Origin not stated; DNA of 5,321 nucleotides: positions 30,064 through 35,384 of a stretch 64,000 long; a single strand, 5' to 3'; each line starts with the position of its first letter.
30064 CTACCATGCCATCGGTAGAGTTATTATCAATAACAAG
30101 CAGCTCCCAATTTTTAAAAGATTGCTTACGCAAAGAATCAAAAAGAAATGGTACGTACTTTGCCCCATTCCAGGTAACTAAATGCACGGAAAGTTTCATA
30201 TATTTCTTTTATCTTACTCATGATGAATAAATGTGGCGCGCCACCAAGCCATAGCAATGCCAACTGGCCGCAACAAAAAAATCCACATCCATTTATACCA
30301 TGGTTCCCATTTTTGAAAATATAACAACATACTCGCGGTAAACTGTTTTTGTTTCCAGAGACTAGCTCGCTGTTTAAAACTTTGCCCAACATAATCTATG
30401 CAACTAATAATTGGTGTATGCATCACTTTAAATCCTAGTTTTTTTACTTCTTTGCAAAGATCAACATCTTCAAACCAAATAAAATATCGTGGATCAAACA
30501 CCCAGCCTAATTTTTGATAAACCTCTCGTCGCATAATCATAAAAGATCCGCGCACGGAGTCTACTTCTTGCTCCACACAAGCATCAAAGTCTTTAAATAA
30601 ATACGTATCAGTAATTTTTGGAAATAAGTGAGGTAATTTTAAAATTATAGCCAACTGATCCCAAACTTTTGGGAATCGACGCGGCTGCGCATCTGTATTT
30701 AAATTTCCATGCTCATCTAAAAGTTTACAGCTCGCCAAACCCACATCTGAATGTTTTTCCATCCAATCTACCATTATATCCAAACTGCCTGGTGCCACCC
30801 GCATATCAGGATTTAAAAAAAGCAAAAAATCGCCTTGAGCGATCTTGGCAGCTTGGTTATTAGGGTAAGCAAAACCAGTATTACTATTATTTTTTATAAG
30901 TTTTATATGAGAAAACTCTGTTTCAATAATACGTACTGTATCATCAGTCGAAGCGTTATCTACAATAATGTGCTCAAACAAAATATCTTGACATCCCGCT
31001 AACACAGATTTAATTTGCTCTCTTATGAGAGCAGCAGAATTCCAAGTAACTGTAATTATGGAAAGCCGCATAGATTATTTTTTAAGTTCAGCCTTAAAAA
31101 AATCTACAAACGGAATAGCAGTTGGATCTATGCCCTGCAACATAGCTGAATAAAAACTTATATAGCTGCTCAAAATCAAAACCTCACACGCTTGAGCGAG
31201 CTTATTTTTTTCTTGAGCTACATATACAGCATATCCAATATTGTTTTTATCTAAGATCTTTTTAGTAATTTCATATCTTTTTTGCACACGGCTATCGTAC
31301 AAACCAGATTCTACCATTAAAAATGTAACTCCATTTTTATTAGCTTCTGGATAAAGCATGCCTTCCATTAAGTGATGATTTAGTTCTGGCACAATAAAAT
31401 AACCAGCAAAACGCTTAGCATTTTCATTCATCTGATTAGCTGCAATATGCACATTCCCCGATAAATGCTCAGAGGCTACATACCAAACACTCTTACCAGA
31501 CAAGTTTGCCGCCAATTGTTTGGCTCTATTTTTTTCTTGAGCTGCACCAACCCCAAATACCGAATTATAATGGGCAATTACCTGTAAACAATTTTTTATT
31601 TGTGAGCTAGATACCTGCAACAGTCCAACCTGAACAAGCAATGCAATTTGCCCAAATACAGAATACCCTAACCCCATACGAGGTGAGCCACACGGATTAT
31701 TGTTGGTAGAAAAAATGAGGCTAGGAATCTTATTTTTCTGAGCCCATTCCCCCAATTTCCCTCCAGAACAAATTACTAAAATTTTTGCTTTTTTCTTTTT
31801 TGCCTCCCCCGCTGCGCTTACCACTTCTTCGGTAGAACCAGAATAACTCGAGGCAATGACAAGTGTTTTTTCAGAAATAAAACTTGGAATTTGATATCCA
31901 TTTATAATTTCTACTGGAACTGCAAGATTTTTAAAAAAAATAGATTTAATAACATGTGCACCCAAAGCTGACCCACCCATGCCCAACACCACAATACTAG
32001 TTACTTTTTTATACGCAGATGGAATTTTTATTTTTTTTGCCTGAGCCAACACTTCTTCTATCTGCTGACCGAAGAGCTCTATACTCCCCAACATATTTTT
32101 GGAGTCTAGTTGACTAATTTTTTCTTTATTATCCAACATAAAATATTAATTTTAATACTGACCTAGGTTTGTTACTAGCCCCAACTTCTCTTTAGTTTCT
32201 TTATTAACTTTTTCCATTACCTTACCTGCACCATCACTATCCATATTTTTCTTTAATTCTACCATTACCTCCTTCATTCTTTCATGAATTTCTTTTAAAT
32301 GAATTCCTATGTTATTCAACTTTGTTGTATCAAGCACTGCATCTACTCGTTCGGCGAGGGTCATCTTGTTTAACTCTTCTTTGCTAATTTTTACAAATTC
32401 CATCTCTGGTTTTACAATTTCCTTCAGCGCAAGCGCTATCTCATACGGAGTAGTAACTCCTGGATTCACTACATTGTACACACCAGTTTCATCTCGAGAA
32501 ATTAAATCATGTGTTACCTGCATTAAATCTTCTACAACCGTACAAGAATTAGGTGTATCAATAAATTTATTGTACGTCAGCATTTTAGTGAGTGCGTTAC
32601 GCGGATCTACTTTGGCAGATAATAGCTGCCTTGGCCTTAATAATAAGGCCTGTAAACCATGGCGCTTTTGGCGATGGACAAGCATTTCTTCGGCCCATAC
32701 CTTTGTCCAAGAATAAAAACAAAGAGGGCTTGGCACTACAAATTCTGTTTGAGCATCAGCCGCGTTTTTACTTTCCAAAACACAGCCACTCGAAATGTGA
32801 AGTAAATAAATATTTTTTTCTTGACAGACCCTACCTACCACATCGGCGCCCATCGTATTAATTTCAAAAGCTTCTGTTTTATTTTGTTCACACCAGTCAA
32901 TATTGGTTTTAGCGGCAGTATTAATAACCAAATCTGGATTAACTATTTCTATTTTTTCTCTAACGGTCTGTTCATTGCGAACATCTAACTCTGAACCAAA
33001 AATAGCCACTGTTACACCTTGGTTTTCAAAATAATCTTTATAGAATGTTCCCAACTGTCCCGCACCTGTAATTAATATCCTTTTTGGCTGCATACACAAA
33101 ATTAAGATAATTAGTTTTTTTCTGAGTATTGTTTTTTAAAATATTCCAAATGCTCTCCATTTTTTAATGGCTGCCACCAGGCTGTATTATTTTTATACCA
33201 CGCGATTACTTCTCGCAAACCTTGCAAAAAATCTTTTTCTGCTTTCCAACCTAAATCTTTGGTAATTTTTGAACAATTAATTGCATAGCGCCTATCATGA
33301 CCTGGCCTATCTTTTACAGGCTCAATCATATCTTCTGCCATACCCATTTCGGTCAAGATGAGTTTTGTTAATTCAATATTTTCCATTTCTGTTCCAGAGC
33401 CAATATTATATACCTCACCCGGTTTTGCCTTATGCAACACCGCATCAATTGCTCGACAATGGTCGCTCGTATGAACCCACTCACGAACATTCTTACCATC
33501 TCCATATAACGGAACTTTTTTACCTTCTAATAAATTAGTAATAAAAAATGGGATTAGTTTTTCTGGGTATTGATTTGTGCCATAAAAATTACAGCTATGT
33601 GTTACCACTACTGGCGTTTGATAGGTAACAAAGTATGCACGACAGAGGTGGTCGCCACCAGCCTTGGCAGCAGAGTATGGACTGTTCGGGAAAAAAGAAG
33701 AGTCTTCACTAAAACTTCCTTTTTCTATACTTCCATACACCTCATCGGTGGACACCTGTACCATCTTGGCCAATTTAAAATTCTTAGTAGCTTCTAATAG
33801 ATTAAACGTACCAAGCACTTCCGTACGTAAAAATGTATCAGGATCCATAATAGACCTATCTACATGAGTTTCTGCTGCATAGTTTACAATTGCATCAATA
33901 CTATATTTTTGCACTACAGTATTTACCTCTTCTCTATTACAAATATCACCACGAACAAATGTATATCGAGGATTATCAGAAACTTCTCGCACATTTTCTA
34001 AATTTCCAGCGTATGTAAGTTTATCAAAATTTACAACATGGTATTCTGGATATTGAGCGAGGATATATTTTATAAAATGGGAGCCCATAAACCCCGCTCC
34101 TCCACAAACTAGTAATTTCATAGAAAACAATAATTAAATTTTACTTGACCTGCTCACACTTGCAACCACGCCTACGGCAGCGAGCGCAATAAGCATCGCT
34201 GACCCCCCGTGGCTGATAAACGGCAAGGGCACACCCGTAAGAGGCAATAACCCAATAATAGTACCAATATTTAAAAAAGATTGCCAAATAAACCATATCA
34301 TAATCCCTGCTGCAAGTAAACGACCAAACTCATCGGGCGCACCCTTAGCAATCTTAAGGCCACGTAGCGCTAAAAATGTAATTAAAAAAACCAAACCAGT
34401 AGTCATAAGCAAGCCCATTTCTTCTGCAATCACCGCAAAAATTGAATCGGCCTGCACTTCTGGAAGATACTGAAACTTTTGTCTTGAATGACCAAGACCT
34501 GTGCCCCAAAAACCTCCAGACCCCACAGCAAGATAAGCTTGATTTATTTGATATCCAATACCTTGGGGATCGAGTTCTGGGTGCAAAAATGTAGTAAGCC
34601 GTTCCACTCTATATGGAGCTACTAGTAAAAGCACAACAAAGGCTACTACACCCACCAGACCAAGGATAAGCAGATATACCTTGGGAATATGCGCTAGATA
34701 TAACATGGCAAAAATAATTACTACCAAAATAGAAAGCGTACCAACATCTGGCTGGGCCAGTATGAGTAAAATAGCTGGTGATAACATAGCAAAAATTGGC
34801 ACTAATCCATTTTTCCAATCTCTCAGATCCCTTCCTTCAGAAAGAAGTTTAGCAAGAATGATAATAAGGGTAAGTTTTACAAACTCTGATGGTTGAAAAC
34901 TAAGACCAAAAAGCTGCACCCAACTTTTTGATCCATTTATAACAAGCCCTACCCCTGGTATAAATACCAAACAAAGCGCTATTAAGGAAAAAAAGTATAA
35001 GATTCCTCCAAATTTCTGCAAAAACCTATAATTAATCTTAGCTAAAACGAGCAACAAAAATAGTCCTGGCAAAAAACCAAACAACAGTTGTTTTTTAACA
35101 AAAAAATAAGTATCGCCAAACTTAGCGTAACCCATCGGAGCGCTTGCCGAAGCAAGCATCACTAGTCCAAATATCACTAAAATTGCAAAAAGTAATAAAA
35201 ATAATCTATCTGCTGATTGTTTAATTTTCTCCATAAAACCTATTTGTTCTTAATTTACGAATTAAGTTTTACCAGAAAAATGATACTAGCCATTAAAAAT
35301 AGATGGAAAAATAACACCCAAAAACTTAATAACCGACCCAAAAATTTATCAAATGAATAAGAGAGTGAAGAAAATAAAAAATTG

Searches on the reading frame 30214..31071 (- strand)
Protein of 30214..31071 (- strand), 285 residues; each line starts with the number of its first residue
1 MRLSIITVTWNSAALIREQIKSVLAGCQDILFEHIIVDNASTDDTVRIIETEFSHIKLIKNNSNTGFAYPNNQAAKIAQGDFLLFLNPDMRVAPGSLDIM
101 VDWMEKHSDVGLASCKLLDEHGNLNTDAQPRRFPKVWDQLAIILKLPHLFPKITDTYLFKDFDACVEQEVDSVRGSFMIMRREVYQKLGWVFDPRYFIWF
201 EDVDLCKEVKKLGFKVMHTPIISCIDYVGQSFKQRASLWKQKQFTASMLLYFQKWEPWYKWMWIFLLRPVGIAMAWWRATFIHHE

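Call 59: search_protein_families(library=pfam, proteins=[window:30214-31071:-], max_evalue=0.00001)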
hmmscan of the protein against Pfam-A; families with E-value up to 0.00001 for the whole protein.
window:30214-31071:- (285 aa): 2 families
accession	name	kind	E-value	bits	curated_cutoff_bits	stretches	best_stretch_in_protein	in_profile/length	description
PF00535.33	Glycos_transf_2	-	6.1e-22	78.8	23.3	1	4-186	1-165/168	Glycosyl transferase family 2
PF13641.12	Glyco_tranf_2_3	-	5.1e-11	43.5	27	1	3-235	3-220/230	Glycosyltransferase like family 2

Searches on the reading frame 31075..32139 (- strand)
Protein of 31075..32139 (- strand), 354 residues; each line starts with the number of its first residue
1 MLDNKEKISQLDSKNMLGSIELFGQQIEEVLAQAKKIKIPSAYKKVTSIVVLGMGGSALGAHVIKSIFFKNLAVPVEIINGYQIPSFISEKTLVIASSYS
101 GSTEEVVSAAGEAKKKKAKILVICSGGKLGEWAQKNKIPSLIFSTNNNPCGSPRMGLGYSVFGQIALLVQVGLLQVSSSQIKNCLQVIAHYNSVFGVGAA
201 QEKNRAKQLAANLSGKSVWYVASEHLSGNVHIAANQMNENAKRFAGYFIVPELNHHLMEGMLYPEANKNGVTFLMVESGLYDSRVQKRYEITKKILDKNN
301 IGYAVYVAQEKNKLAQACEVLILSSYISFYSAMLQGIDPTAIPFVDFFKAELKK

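Call 59: search_protein_families(library=pfam, proteins=[window:31075-32139:-], max_evalue=0.00001)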
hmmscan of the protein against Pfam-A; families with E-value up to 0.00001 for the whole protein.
window:31075-32139:- (354 aa): 2 families
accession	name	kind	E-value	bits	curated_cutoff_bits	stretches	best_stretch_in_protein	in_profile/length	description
PF10432.14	bact-PGI_C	-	5.2e-30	104.8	24.5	1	202-352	1-151/151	Bacterial phospho-glucose isomerase C-terminal SIS domain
PF01380.27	SIS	-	4.3e-10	39.9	25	1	45-125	4-88/131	SIS domain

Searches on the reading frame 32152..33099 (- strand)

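Call 59: search_protein_families(library=pfam, proteins=[window:32152-33099:-], max_evalue=0.00001)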
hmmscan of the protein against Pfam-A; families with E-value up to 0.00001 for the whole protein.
window:32152-33099:- (315 aa): 5 families
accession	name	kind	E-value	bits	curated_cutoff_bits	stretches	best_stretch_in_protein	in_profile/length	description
PF04321.23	RmlD_sub_bind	-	4.1e-31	108.6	27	1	7-282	2-285/287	RmlD substrate binding domain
PF01370.27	Epimerase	-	1.6e-20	74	20.9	1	8-175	1-187/240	NAD dependent epimerase/dehydratase family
PF02719.21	Polysacc_synt_2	-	3.1e-07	30.3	20.2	1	28-98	51-121/293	Polysaccharide biosynthesis protein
PF07993.18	NAD_binding_4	-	8.3e-07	28.8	20.1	1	54-166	88-211/258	Male sterility protein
PF16363.11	GDP_Man_Dehyd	-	4.2e-06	26.9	27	0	37-155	58-179/332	GDP-mannose 4,6 dehydratase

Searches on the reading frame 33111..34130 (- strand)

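Call 59: search_protein_families(library=pfam, proteins=[window:33111-34130:-], max_evalue=0.00001)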
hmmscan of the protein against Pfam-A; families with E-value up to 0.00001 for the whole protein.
window:33111-34130:- (339 aa): 7 families
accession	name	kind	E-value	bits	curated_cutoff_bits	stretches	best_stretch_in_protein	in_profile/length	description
PF16363.11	GDP_Man_Dehyd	-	2.5e-80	270.9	27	1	7-307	1-331/332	GDP-mannose 4,6 dehydratase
PF01370.27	Epimerase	-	6.8e-61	206.2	20.9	1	7-244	2-240/240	NAD dependent epimerase/dehydratase family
PF04321.23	RmlD_sub_bind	-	3.5e-18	66.1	27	1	4-276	1-247/287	RmlD substrate binding domain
PF02719.21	Polysacc_synt_2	-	3e-17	63.2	20.2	1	6-267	1-252/293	Polysaccharide biosynthesis protein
PF01073.25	3Beta_HSD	-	7.6e-13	48.6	22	1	7-158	1-152/280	3-beta hydroxysteroid dehydrogenase/isomerase family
PF07993.18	NAD_binding_4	-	9.3e-09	35.2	20.1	1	9-174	2-199/258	Male sterility protein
PF13460.12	NAD_binding_10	-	4.5e-06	27.1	27.2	1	10-165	1-133/184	NAD(P)H-binding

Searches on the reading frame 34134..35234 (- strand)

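Call 60: search_protein_families(library=pfam, proteins=[window:34134-35234:-], max_evalue=0.000001)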
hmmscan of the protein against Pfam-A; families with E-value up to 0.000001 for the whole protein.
window:34134-35234:- (366 aa): 1 family
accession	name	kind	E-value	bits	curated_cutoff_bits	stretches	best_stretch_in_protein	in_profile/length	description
PF01098.24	FTSW_RODA_SPOVE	-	4.1e-100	335.7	26.4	1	10-365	2-355/356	Cell cycle protein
